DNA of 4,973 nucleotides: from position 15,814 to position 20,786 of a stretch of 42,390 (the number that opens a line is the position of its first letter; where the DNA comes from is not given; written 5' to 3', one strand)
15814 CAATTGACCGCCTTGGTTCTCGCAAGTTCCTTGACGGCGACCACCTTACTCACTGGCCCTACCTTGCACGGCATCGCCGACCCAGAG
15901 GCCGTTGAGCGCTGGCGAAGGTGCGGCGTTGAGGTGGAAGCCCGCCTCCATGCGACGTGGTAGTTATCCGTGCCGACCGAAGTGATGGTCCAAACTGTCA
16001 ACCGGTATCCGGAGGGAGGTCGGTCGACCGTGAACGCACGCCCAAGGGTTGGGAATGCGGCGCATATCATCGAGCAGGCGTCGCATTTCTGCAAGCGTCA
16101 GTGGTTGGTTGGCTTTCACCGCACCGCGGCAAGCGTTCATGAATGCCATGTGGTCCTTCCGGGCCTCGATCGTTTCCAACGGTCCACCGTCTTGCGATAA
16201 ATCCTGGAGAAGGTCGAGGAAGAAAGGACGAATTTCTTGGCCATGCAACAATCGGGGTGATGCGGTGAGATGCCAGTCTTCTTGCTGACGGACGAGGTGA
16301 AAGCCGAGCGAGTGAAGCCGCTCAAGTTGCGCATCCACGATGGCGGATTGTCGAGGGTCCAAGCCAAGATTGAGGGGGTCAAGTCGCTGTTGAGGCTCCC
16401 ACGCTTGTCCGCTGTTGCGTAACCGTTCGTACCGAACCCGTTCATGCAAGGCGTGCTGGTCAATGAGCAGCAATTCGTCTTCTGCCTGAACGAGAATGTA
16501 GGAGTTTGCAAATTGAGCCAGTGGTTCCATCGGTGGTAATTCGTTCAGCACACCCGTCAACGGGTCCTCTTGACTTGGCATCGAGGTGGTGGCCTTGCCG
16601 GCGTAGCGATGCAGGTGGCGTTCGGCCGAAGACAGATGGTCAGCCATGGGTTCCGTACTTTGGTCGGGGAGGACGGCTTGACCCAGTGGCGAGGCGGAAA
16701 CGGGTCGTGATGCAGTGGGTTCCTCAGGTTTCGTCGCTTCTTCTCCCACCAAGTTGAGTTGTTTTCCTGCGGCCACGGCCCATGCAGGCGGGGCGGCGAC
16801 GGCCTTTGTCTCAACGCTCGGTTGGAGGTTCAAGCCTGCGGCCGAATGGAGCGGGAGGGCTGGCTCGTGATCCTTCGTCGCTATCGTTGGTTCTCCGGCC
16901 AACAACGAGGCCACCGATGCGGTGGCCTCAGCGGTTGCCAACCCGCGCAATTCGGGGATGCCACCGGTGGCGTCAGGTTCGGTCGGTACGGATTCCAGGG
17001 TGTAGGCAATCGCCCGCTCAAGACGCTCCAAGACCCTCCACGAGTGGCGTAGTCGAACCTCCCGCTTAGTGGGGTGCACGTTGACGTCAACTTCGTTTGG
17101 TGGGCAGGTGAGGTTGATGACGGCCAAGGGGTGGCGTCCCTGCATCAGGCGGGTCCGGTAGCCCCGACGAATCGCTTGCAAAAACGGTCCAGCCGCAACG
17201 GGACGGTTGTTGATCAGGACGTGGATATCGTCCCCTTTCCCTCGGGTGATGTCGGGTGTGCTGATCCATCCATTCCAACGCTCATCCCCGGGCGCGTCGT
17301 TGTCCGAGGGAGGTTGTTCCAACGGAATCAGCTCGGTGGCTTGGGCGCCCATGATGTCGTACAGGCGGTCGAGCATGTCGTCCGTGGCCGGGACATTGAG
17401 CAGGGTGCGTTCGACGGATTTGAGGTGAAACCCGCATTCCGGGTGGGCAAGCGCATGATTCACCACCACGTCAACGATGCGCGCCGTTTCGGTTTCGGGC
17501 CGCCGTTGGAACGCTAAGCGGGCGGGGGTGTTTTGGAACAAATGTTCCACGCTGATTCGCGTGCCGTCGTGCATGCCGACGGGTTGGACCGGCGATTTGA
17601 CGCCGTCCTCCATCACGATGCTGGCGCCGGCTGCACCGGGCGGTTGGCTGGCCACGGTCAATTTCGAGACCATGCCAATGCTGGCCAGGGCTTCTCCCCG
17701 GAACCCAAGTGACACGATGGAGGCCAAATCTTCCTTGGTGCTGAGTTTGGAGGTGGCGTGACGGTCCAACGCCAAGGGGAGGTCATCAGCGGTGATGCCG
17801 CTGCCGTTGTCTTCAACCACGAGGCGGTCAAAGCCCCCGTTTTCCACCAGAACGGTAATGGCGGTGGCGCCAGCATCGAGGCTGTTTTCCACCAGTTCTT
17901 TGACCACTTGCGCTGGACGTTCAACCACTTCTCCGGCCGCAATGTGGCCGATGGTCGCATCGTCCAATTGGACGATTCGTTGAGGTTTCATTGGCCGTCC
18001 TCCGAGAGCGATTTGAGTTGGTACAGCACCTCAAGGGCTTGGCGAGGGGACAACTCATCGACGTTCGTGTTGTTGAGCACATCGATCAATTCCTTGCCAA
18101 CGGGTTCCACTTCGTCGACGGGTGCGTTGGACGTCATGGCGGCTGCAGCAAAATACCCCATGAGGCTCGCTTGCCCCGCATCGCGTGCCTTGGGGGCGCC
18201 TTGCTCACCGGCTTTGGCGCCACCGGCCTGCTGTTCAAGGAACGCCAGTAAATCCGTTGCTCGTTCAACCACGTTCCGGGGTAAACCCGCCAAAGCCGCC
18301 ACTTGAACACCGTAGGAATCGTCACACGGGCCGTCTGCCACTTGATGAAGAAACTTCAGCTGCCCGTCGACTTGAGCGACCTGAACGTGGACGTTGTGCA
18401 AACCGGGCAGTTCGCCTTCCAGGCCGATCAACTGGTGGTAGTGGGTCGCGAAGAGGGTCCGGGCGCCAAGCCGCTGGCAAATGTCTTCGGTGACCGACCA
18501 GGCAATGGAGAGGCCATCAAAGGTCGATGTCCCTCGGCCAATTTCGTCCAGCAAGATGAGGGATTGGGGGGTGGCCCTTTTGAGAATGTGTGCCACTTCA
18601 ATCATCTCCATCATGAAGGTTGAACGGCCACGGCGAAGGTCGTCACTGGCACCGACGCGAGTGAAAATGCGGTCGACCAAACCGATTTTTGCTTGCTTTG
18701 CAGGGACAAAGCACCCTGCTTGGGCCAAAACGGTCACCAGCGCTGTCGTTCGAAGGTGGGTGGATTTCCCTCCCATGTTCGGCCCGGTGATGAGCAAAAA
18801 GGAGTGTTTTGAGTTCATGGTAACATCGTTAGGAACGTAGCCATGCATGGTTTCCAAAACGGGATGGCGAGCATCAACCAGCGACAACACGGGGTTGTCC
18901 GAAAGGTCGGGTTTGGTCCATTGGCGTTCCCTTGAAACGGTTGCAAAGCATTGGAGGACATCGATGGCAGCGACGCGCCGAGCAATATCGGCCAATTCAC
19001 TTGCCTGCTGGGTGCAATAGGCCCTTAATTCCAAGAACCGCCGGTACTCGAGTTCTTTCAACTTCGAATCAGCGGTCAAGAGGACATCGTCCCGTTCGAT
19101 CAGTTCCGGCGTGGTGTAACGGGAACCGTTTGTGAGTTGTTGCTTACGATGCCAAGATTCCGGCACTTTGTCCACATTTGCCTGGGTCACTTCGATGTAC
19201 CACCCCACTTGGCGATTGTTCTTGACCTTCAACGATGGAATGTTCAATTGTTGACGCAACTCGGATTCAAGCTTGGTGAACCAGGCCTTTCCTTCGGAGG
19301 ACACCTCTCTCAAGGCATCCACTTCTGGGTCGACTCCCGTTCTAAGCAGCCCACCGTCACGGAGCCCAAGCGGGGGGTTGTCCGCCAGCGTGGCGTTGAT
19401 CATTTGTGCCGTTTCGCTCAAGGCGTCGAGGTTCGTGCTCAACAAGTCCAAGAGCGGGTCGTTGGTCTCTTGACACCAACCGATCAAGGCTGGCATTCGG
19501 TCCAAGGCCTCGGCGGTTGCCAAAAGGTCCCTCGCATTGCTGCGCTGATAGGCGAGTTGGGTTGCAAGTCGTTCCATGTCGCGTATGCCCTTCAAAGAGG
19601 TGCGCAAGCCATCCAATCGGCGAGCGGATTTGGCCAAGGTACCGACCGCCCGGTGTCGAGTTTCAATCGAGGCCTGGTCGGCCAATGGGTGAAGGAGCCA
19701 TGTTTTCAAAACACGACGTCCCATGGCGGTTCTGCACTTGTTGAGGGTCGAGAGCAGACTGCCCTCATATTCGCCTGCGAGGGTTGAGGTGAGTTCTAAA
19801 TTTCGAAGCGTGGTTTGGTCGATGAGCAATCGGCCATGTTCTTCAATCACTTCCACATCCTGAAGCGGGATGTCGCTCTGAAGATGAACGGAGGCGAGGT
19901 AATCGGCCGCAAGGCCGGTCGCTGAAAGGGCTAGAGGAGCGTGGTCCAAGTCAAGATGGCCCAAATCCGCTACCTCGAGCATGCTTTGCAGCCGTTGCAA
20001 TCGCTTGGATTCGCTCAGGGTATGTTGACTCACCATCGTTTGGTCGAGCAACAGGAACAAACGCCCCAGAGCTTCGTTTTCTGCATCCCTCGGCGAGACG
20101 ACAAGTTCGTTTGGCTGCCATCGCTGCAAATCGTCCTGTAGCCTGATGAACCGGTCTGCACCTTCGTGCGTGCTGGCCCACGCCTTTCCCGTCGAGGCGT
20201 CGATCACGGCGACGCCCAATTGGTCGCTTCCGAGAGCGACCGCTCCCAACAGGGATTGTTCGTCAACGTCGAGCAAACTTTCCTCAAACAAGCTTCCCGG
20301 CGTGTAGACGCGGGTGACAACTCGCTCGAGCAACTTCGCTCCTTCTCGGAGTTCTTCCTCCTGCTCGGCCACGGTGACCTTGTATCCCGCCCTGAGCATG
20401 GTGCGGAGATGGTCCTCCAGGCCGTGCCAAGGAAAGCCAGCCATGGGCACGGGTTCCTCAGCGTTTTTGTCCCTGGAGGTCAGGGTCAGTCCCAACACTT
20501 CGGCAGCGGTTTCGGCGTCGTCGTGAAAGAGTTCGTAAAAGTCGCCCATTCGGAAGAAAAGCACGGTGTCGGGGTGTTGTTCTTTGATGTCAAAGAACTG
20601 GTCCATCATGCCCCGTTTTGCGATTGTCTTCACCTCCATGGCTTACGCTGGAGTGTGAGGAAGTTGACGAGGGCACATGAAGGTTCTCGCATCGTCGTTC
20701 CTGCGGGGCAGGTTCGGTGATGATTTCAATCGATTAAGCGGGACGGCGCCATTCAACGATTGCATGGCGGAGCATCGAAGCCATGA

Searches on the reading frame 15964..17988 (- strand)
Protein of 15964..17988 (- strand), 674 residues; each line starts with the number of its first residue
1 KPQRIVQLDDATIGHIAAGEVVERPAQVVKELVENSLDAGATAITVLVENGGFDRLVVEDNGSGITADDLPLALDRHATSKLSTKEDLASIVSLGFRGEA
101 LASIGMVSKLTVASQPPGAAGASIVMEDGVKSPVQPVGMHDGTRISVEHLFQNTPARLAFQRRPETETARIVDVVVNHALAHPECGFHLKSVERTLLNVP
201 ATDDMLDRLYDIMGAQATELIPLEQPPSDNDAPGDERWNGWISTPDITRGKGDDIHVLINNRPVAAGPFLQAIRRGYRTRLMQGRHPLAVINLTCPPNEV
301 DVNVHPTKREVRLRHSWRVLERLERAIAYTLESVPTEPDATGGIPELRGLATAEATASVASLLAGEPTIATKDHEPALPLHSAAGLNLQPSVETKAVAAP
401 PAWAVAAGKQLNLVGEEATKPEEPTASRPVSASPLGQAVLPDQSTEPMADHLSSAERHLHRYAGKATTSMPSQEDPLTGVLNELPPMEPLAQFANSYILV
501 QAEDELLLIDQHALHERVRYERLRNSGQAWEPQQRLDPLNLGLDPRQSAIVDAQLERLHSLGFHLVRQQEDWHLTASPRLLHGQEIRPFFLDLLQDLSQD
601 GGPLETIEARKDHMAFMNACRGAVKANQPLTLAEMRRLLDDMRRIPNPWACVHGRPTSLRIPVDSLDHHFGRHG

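Call 11: search_protein_families(library=pfam, proteins=[window:15964-17988:-], max_evalue=0.00001)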
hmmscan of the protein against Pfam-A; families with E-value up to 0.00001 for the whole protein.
window:15964-17988:- (674 aa): 4 families
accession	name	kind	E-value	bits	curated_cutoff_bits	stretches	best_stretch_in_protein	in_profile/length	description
PF08676.16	MutL_C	-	4.1e-32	111.3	25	1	490-630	1-142/142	MutL C terminal dimerisation domain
PF01119.25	DNA_mis_repair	-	4.2e-28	97.8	26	1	236-331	23-118/119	DNA mismatch repair protein, C-terminal domain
PF13589.12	HATPase_c_3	-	1.7e-13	51.2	25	1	26-118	4-96/137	Histidine kinase-, DNA gyrase B-, and HSP90-like ATPase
PF02518.31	HATPase_c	-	2.4e-08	34.8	26.4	1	23-83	4-67/111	Histidine kinase-, DNA gyrase B-, and HSP90-like ATPase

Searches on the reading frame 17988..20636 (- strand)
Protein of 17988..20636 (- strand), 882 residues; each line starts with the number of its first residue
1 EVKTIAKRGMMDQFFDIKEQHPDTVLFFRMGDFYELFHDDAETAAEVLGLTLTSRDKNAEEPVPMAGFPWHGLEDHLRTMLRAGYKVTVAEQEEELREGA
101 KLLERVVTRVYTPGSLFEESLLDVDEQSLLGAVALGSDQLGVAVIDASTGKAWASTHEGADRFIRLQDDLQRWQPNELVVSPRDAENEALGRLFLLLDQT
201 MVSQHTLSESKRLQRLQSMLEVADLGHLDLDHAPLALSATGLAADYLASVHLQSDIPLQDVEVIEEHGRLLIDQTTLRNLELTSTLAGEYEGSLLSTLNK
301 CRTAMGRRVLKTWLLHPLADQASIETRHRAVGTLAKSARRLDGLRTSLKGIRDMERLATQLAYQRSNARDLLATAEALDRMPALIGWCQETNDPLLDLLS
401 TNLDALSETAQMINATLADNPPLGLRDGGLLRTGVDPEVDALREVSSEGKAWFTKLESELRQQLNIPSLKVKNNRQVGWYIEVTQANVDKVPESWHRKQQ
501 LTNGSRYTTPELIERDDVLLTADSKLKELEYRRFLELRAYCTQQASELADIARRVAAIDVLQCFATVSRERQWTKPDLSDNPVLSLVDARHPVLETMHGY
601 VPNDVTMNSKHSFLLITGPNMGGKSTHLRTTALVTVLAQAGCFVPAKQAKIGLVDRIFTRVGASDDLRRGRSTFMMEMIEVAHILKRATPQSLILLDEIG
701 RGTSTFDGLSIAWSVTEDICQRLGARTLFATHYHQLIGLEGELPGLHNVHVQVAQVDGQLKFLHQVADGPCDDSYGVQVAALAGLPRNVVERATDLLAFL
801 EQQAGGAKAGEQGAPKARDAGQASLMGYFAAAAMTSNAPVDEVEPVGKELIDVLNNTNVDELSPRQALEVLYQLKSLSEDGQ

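Call 11: search_protein_families(library=pfam, proteins=[window:17988-20636:-], max_evalue=0.00001)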
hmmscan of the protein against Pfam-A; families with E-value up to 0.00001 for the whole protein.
window:17988-20636:- (882 aa): 5 families
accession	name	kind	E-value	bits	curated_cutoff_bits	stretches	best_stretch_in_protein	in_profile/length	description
PF00488.27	MutS_V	-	2.6e-80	269.3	30.2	1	615-800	2-187/188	MutS domain V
PF05192.23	MutS_III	-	3.3e-44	152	34.1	1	275-565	1-194/194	MutS domain III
PF01624.25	MutS_I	-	6.9e-37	126.6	20.6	1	9-119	2-112/113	MutS domain I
PF05190.23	MutS_IV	-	1.8e-24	86.3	22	1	434-523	1-90/92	MutS family domain IV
PF05188.22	MutS_II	-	7.8e-11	42.9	25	1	130-253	3-127/133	MutS domain II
